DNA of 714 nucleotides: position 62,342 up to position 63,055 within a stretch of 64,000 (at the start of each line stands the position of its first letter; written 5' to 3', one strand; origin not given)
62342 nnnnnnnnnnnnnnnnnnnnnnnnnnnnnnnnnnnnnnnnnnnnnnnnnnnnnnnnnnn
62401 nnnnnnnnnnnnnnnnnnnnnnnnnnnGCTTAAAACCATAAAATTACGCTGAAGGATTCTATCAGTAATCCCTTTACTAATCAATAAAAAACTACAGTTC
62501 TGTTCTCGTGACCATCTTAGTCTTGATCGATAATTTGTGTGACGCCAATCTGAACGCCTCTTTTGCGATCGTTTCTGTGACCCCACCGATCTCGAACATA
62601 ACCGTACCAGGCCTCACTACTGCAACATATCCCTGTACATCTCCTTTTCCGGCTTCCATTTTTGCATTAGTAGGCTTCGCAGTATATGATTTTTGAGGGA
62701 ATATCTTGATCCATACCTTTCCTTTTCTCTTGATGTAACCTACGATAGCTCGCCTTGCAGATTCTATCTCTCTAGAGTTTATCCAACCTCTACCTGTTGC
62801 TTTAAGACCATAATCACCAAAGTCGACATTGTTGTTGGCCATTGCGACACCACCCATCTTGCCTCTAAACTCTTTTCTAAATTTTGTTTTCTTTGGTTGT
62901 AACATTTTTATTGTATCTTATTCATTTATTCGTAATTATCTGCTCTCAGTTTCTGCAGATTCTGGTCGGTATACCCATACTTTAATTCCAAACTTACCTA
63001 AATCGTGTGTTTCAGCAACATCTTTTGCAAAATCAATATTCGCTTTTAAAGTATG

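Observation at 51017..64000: Ribosomal operon peculiarities: no L30, no L29 at the expected slots, Zn-type S14, and long low-complexity extensions on S5, L17 and L24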

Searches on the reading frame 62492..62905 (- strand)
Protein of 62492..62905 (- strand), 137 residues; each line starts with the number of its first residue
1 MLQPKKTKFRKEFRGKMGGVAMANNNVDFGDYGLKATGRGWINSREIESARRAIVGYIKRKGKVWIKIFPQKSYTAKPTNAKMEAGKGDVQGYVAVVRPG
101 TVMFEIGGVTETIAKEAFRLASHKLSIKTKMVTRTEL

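Call 7: search_protein_families(library=pfam, proteins=[window:62492-62905:-], max_evalue=0.01)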
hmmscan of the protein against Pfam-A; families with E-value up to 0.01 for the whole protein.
window:62492-62905:- (137 aa): 1 family
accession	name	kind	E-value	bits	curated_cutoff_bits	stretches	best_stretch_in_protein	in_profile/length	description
PF00252.24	Ribosomal_L16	-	1.6e-43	148.2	27.9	1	4-132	1-132/132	Ribosomal protein L16p/L10e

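Call 8: find_related_loci(query=window:62492-62905:-, collection=genome_contigs, flank=10000)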
Query window:62492-62905:- (137 aa) in genome_contigs; peptide patterns used: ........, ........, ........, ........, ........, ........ (x = any residue, [..] = any of these).
600 stretches matched a pattern (row limit reached: there are more); 595 encode a relative of the query (tblastn E <= 1e-3); the best 80 are kept; 80 distinct loci.
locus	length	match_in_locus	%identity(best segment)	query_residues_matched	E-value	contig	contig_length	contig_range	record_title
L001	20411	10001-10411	77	1-137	1e-69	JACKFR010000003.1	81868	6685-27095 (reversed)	MAG: Candidatus Nomurabacteria bacterium isolate HK-STAS-PATE-7 HK-STAS-PATE-7_3, whole genome shotgun sequence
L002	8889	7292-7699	65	2-137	1e-57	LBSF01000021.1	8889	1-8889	MAG: candidate division WS6 bacterium GW2011_GWC2_36_7 US24_C0021, whole genome shotgun sequence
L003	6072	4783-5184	57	1-134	5e-51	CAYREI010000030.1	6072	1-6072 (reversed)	MAG TPA_asm: uncultured Pseudomonadales bacterium isolate SRP191223_co1_123 genome assembly, contig: NODE_17861_length_6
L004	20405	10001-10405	59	2-136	1e-49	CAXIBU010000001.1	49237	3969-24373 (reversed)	MAG TPA_asm: uncultured Verrucomicrobiales bacterium isolate ERR7163070_binner13_23 genome assembly, contig: ERZ8868561.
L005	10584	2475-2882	57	1-136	4e-49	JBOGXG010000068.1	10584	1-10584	MAG: Actinomycetota bacterium isolate M3-S_concoct.bin.353_sub k127_2789643, whole genome shotgun sequence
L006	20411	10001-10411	57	1-137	2e-49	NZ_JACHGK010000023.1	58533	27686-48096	Bacillus benzoevorans strain DSM 5391 Ga0415348_23, whole genome shotgun sequence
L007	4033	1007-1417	55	1-137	7e-49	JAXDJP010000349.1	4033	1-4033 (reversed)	MAG: Actinomycetota bacterium isolate BP_574 scaffold_1163692, whole genome shotgun sequence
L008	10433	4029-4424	60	1-132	5e-49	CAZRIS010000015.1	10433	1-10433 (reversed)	MAG TPA_asm: uncultured Candidatus Peribacteria bacterium isolate SRP163575_co3_82 genome assembly, contig: NODE_7060_le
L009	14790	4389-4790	57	1-134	3e-48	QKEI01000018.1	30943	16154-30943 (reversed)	MAG: Candidatus Muproteobacteria bacterium isolate SZUA-472 scaffold_3071, whole genome shotgun sequence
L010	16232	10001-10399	57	1-133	1e-47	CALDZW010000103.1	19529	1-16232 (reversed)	MAG: uncultured Candidatus Gracilibacteria bacterium isolate L3_Bin_Bin_26_sub_1 genome assembly, contig: c_000000230380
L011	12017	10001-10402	56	1-134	3e-47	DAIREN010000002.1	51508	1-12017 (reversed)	MAG TPA_asm: Spirochaetota bacterium isolate CTOTU18291 NODE_572_length_51508_cov_6.363944, whole genome shotgun sequenc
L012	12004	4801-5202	57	1-134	2e-46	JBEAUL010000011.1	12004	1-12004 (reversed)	MAG: Pseudomonadota bacterium isolate NASQAN2011_177_B_bin.38 scaffold_542477, whole genome shotgun sequence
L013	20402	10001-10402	58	1-134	3e-45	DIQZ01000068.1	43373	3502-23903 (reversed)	MAG TPA_asm: Firmicutes bacterium UBA5449 UBA5449_contig_6303, whole genome shotgun sequence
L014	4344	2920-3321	52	1-134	3e-45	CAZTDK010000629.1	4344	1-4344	MAG TPA_asm: uncultured Candidatus Binatia bacterium isolate binchicken_co54_374 genome assembly, contig: NODE_39629_len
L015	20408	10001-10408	50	1-136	4e-45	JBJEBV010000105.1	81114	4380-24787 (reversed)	MAG: Candidatus Cryptobacteroides sp. isolate FUKU07_bin.018 NODE_43_length_81114_cov_23.898691, whole genome shotgun se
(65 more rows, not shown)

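Call 32: find_homologous_proteins(query=window:62492-62905:-, max_evalue=1e-30)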
Query window:62492-62905:- (137 aa): 7812 proteins with E <= 1e-30 among 8000 candidates; the best 120 are listed.
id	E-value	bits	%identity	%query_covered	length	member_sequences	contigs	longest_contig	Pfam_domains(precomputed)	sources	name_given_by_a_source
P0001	8.0e-84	296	100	100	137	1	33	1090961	PF00252.25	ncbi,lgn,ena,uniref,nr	ncbi:50S ribosomal protein L16 [Candidatus Nomurabacteria bacterium]|uniref:Large ribosomal subunit 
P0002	7.0e-70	251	79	100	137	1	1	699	PF00252.25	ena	-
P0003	8.6e-69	247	81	99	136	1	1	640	PF00252.25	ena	-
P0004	1.2e-67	243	80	100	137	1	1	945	PF00252.25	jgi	jgi:large subunit ribosomal protein L16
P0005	1.2e-66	240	79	100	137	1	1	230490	PF00252.25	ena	-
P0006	2.6e-66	239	77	100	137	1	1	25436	PF00252.25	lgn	-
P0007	6.5e-66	238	77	100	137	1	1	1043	PF00252.25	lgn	-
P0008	2.0e-65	236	77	99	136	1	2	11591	PF00252.25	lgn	-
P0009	1.5e-64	233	77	100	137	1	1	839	PF00252.25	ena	-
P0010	1.7e-64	233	77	100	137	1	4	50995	PF00252.25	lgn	-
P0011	4.0e-64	232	75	99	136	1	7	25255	PF00252.25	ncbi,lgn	-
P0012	1.1e-63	231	75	99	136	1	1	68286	PF00252.25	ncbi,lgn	-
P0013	1.7e-63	230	73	100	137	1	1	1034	PF00252.25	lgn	-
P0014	1.7e-63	230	77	100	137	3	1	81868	PF00252.25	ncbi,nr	ncbi:50S ribosomal protein L16 [Candidatus Nomurabacteria bacterium]|nr:50S ribosomal protein L16 [C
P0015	6.2e-63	228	74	99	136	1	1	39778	PF00252.25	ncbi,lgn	-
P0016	7.5e-63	228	75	99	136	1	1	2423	PF00252.25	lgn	-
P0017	1.0e-62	228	73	100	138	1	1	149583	PF00252.25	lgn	-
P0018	1.1e-62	227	75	100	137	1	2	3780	PF00252.25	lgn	-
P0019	1.4e-62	227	75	100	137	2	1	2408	PF00252.25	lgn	-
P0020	1.7e-62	227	75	100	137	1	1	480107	PF00252.25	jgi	jgi:large subunit ribosomal protein L16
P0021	3.5e-62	226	74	100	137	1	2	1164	PF00252.25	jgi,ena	-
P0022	4.3e-62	225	74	100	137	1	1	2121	PF00252.25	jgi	jgi:large subunit ribosomal protein L16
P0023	4.4e-62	225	71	99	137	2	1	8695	PF00252.25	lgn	-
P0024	5.4e-62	225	73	100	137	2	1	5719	PF00252.25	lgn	-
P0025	1.1e-61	224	73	100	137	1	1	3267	PF00252.25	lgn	-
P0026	2.5e-61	223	73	100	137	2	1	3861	PF00252.25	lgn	-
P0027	3.3e-61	223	72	100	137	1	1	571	PF00252.25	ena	-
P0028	7.0e-61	222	72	99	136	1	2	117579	PF00252.25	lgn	-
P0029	1.2e-60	221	76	96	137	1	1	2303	PF00252.25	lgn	-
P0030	1.3e-60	221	70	100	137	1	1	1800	PF00252.25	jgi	jgi:large subunit ribosomal protein L16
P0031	1.4e-60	221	78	91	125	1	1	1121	PF00252.25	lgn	-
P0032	1.9e-60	220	74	100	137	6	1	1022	PF00252.25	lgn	-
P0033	3.4e-60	219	72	100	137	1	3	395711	PF00252.25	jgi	jgi:large subunit ribosomal protein L16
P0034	4.7e-60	219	71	99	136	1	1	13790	PF00252.25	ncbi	-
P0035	8.6e-60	218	72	99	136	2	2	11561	PF00252.25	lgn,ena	-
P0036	9.2e-60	218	69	100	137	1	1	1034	PF00252.25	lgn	-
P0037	3.2e-59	216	73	99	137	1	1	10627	PF00252.25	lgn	-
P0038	4.2e-59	216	71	99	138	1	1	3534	PF00252.25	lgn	-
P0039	5.1e-59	216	69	100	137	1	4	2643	PF00252.25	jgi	jgi:large subunit ribosomal protein L16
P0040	7.2e-59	215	69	100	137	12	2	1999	PF00252.25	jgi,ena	-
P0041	8.5e-59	215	71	100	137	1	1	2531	PF00252.25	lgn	-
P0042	1.1e-58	214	70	99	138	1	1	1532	PF00252.25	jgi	jgi:large subunit ribosomal protein L16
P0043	1.3e-58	214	71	100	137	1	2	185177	PF00252.25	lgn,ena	-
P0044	1.4e-58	214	68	99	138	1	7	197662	PF00252.25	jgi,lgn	jgi:large subunit ribosomal protein L16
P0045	1.6e-58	214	69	100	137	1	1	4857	PF00252.25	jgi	jgi:large subunit ribosomal protein L16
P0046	1.6e-58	214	72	99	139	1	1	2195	PF00252.25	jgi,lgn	jgi:large subunit ribosomal protein L16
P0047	2.1e-58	214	71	100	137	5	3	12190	PF00252.25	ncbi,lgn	-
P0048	2.1e-58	214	70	99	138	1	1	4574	PF00252.25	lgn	-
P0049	2.5e-58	213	73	100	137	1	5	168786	PF00252.25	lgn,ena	-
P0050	2.6e-58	213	72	100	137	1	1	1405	PF00252.25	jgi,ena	-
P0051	2.6e-58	213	74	98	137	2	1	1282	PF00252.25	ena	-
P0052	2.8e-58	213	69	99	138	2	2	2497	PF00252.25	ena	-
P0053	3.2e-58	213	69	100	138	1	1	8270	PF00252.25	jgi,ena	-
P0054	3.4e-58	213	69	100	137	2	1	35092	PF00252.25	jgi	-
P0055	3.5e-58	213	68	100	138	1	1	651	PF00252.25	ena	-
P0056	3.7e-58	213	68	99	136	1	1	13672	PF00252.25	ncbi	-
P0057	3.9e-58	213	71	100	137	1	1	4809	PF00252.25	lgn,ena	-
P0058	3.9e-58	213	70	100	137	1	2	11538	PF00252.25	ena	-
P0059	4.1e-58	213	71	100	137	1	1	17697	PF00252.25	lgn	-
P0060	4.8e-58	212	69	99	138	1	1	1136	PF00252.25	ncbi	-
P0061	5.7e-58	212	71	99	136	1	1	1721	PF00252.25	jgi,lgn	jgi:large subunit ribosomal protein L16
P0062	6.4e-58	212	70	99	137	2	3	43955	PF00252.25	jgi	jgi:large subunit ribosomal protein L16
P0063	7.4e-58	212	71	100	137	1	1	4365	PF00252.25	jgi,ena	jgi:large subunit ribosomal protein L16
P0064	1.1e-57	211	69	99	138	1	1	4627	PF00252.25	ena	-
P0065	1.4e-57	211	68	99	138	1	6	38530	PF00252.25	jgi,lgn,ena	jgi:large subunit ribosomal protein L16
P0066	1.5e-57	211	68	99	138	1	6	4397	PF00252.25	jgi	jgi:large subunit ribosomal protein L16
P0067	1.6e-57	211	68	99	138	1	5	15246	PF00252.25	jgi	jgi:large subunit ribosomal protein L16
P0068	2.0e-57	210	72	97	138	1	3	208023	PF00252.25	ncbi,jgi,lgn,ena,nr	ncbi:50S ribosomal protein L16 [bacterium]|nr:50S ribosomal protein L16 [bacterium]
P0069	2.1e-57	210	69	97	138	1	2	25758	PF00252.25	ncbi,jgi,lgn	jgi:large subunit ribosomal protein L16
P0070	2.1e-57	210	71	100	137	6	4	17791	PF00252.25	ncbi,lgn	-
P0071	2.2e-57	210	72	98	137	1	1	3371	PF00252.25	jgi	-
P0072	2.4e-57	210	68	99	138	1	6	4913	PF00252.25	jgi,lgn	jgi:large subunit ribosomal protein L16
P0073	2.9e-57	210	65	99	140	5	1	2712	PF00252.25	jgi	jgi:large subunit ribosomal protein L16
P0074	2.9e-57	210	68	99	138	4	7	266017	PF00252.25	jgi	jgi:large subunit ribosomal protein L16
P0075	2.9e-57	210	74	97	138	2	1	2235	PF00252.25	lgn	-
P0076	3.1e-57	210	67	100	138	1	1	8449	PF00252.25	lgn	-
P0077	3.1e-57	210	68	99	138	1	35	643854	PF00252.25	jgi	jgi:large subunit ribosomal protein L16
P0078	3.2e-57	210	67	99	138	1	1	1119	PF00252.25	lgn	-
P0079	3.3e-57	210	68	99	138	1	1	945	PF00252.25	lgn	-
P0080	3.9e-57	209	69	100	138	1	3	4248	PF00252.25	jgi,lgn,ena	-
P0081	4.0e-57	209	67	99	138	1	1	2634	PF00252.25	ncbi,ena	-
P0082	9.4e-57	208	68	100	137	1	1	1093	PF00252.25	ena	-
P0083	9.5e-57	208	69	100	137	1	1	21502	PF00252.25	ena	-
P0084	1.0e-56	208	66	99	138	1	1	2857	PF00252.25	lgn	-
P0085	1.1e-56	208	69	100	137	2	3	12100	PF00252.25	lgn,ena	-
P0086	1.3e-56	208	69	100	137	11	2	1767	PF00252.25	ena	-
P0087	1.4e-56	208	69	100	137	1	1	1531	PF00252.25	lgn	-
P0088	1.5e-56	208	71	98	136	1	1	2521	PF00252.25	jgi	jgi:large subunit ribosomal protein L16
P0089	1.6e-56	207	69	100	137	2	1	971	PF00252.25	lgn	-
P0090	1.6e-56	207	70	91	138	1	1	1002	PF00252.25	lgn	-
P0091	1.6e-56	207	70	100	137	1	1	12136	PF00252.25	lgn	-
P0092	1.6e-56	207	69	100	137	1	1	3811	PF00252.25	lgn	-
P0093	1.7e-56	207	68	99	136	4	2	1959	PF00252.25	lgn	-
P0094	1.8e-56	207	67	100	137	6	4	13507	PF00252.25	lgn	-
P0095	1.8e-56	207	68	100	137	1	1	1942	PF00252.25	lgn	-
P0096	2.7e-56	207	71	97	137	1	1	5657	PF00252.25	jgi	-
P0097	3.0e-56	207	68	99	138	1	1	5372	PF00252.25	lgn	-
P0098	3.1e-56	207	72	100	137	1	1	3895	PF00252.25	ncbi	ncbi:MAG: 50S ribosomal protein L16 [Candidatus Dojkabacteria bacterium]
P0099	3.3e-56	206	69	100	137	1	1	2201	PF00252.25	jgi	jgi:large subunit ribosomal protein L16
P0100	3.4e-56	206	68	99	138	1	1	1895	PF00252.25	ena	-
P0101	3.8e-56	206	69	100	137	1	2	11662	PF00252.25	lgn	-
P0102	3.8e-56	206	68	100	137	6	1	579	PF00252.25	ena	-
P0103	3.9e-56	206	68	100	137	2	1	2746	PF00252.25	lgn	-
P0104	4.2e-56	206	69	99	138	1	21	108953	PF00252.25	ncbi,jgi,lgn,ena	ncbi:MAG: 50S ribosomal protein L16 [Candidatus Dojkabacteria bacterium]|jgi:large subunit ribosomal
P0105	4.2e-56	206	67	99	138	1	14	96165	PF00252.25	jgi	jgi:large subunit ribosomal protein L16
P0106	4.2e-56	206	69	99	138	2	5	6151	PF00252.25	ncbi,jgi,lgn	-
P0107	4.5e-56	206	64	100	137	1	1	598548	PF00252.25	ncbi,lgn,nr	ncbi:50S ribosomal protein L16 [Candidatus Dojkabacteria bacterium]|nr:50S ribosomal protein L16 [Ca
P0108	5.2e-56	206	69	100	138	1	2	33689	PF00252.25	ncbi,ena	-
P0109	5.8e-56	206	68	99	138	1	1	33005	PF00252.25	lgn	-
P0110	6.0e-56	206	66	99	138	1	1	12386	PF00252.25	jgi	jgi:large subunit ribosomal protein L16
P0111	6.7e-56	205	68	96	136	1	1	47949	PF00252.25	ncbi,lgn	-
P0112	7.1e-56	205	67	99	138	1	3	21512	PF00252.25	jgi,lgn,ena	-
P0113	7.2e-56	205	67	100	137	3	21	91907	PF00252.25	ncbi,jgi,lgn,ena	-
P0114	7.4e-56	205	68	100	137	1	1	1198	PF00252.25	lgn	-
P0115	9.0e-56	205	68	100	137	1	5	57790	PF00252.25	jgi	jgi:large subunit ribosomal protein L16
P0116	1.0e-55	205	67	100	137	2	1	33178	PF00252.25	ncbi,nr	ncbi:50S ribosomal protein L16 [Candidatus Dojkabacteria bacterium]|nr:50S ribosomal protein L16 [Ca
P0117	1.0e-55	205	69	100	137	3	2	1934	PF00252.25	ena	-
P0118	1.1e-55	205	69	98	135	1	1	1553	PF00252.25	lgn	-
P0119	1.2e-55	205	67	98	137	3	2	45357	PF00252.25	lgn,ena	-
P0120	1.4e-55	204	68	100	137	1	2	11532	PF00252.25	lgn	-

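Call 34: find_encoding_contigs(protein=P0107, flank=10000, max_places=1)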
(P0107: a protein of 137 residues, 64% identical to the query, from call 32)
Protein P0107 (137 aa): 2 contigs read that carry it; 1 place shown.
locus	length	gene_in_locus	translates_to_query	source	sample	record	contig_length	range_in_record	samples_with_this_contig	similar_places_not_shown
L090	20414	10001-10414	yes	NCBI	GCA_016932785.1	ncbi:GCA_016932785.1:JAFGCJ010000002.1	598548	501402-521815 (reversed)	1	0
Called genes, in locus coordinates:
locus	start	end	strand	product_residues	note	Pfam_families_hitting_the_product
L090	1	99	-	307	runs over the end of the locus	PF07501:G5, PF06725:3D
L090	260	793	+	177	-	PF00719:Pyrophosphatase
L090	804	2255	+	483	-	PF25058:ARM_TT21 (faint), PF25060:ARM_TT21_2nd (faint), PF24575:TPR_Slam (faint), PF25062:ARM_TT21_N (faint), PF00515:TPR_1 (faint), PF14559:TPR_19, PF13432:TPR_16, PF14559:TPR_19, +14 more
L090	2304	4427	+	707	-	PF00009:GTP_EFTU, PF03144:GTP_EFTU_D2, PF22042:EF-G_D2, PF14492:EFG_III, PF16658:RF3_C (weak), PF03764:EFG_IV, PF00679:EFG_C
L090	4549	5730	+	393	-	PF00009:GTP_EFTU, PF03144:GTP_EFTU_D2, PF03143:GTP_EFTU_D3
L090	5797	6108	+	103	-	PF00338:Ribosomal_S10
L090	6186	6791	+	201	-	PF00297:Ribosomal_L3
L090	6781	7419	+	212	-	PF00573:Ribosomal_L4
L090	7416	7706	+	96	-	PF00276:Ribosomal_L23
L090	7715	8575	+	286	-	PF00181:Ribosomal_L2_N, PF03947:Ribosomal_L2_C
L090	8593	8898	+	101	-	PF00203:Ribosomal_S19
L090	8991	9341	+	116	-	PF00237:Ribosomal_L22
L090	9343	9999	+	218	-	PF07650:KH_2, PF00189:Ribosomal_S3_C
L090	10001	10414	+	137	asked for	PF00252:Ribosomal_L16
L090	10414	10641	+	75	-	PF00831:Ribosomal_L29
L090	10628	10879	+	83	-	PF00366:Ribosomal_S17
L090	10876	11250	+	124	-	PF00238:Ribosomal_L14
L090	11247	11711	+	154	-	PF17136:ribosomal_L24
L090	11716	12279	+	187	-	PF00281:Ribosomal_L5, PF00673:Ribosomal_L5_C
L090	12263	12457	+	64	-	PF00253:Ribosomal_S14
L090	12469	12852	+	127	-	PF00410:Ribosomal_S8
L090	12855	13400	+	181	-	PF00347:Ribosomal_L6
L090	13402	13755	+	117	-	PF00861:Ribosomal_L18p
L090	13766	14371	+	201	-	PF00333:Ribosomal_S5, PF03719:Ribosomal_S5_C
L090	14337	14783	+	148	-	PF00828:Ribosomal_L27A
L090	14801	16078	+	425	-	PF00344:SecY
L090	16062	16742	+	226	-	PF00406:ADK, PF13207:AAA_17, PF05191:ADK_lid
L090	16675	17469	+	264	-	PF00557:Peptidase_M24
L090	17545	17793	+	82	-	PF01176:eIF-1a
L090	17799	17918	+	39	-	PF00444:Ribosomal_L36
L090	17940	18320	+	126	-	PF00416:Ribosomal_S13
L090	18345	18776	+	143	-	PF00411:Ribosomal_S11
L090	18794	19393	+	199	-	PF00163:Ribosomal_S4, PF01479:S4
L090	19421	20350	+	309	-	PF01193:RNA_pol_L, PF01000:RNA_pol_A_bac, PF03118:RNA_pol_A_CTD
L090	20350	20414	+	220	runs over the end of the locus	PF01196:Ribosomal_L17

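Call 37: find_homologous_proteins(query=L090:10414-10638:+, max_evalue=0.001)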
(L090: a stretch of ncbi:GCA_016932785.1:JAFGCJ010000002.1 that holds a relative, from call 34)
Query L090:10414-10638:+ (75 aa): 1 proteins with E <= 0.001 among 2 candidates.
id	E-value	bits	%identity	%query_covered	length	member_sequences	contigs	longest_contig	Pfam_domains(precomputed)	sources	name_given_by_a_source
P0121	4.1e-35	136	100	100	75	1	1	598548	PF00831.29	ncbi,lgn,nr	ncbi:50S ribosomal protein L29 [Candidatus Dojkabacteria bacterium]|nr:50S ribosomal protein L29 [Ca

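Call 39: find_encoding_contigs(protein=P0005, flank=10000, max_places=1)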
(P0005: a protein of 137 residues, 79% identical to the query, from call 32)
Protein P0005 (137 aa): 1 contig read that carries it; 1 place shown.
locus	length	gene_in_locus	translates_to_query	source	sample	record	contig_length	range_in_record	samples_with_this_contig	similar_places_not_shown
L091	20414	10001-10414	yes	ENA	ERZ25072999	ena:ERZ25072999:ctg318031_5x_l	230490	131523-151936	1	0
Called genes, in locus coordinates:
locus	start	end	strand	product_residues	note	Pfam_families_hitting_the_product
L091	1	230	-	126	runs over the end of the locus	-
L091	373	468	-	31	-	-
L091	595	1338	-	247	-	PF00005:ABC_tran, PF13304:AAA_21 (weak)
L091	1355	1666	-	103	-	PF06182:ABC2_membrane_6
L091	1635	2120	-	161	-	-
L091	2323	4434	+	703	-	PF00009:GTP_EFTU, PF03144:GTP_EFTU_D2, PF22042:EF-G_D2, PF14492:EFG_III, PF16658:RF3_C (weak), PF03764:EFG_IV, PF00679:EFG_C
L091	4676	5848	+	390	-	PF00009:GTP_EFTU, PF03144:GTP_EFTU_D2, PF03143:GTP_EFTU_D3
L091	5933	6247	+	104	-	PF00338:Ribosomal_S10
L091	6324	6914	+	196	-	PF00297:Ribosomal_L3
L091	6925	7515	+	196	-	PF00573:Ribosomal_L4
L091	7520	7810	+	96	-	PF00276:Ribosomal_L23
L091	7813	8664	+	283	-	PF00181:Ribosomal_L2_N, PF03947:Ribosomal_L2_C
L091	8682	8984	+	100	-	PF00203:Ribosomal_S19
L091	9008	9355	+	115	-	PF00237:Ribosomal_L22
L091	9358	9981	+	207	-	PF07650:KH_2, PF00189:Ribosomal_S3_C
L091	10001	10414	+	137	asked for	PF00252:Ribosomal_L16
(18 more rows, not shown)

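Call 40: find_encoding_contigs(protein=P0020, flank=10000, max_places=1)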
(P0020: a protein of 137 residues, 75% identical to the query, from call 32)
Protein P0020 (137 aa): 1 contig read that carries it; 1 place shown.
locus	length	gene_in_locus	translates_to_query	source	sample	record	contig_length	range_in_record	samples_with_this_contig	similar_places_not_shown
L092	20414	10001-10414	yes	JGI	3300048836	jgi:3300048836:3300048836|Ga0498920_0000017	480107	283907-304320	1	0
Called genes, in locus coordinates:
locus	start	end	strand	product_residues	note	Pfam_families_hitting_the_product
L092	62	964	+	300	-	PF07501:G5, PF06737:Transglycosylas (weak)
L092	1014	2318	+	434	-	PF25060:ARM_TT21_2nd (faint), PF00515:TPR_1 (faint), PF07719:TPR_2 (faint), PF13181:TPR_8 (faint), PF12895:ANAPC3 (faint), PF13176:TPR_7 (faint), PF13414:TPR_11 (faint), PF14559:TPR_19, +6 more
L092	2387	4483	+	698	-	PF00009:GTP_EFTU, PF22042:EF-G_D2, PF03144:GTP_EFTU_D2, PF14492:EFG_III, PF16658:RF3_C (weak), PF03764:EFG_IV, PF00679:EFG_C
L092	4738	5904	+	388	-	PF00009:GTP_EFTU, PF03144:GTP_EFTU_D2, PF03143:GTP_EFTU_D3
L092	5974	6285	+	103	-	PF00338:Ribosomal_S10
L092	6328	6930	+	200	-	PF00297:Ribosomal_L3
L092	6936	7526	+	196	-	PF00573:Ribosomal_L4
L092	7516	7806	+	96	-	PF00276:Ribosomal_L23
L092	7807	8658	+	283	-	PF00181:Ribosomal_L2_N, PF03947:Ribosomal_L2_C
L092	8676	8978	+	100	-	PF00203:Ribosomal_S19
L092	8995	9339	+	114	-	PF00237:Ribosomal_L22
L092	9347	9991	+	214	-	PF07650:KH_2, PF00189:Ribosomal_S3_C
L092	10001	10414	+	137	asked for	PF00252:Ribosomal_L16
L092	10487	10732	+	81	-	PF00366:Ribosomal_S17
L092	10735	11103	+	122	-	PF00238:Ribosomal_L14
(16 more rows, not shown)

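Call 41: find_encoding_contigs(protein=P0077, flank=10000, max_places=1)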
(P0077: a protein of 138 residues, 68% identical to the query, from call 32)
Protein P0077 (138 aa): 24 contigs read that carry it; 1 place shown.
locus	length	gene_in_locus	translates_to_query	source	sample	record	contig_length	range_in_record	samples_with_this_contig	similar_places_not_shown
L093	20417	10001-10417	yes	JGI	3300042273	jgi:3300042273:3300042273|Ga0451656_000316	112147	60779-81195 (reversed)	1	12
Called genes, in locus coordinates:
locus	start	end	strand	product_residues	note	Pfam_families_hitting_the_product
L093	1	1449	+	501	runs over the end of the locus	PF13432:TPR_16 (faint), PF07719:TPR_2 (faint), PF13176:TPR_7 (faint), PF13181:TPR_8 (faint), PF13428:TPR_14 (faint), PF14559:TPR_19 (faint)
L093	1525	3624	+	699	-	PF00009:GTP_EFTU, PF03144:GTP_EFTU_D2, PF22042:EF-G_D2, PF14492:EFG_III, PF16658:RF3_C (faint), PF03764:EFG_IV, PF00679:EFG_C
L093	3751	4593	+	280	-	PF01066:CDP-OH_P_transf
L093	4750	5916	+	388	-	PF00009:GTP_EFTU, PF03144:GTP_EFTU_D2, PF03143:GTP_EFTU_D3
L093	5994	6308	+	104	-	PF00338:Ribosomal_S10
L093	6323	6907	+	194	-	PF00297:Ribosomal_L3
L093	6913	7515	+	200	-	PF00573:Ribosomal_L4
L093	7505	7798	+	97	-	PF00276:Ribosomal_L23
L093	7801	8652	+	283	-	PF00181:Ribosomal_L2_N, PF03947:Ribosomal_L2_C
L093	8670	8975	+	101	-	PF00203:Ribosomal_S19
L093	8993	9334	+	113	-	PF00237:Ribosomal_L22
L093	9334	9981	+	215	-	PF07650:KH_2, PF05316:VAR1 (faint), PF00189:Ribosomal_S3_C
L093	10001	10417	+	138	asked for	PF00252:Ribosomal_L16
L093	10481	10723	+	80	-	PF00366:Ribosomal_S17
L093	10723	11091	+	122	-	PF00238:Ribosomal_L14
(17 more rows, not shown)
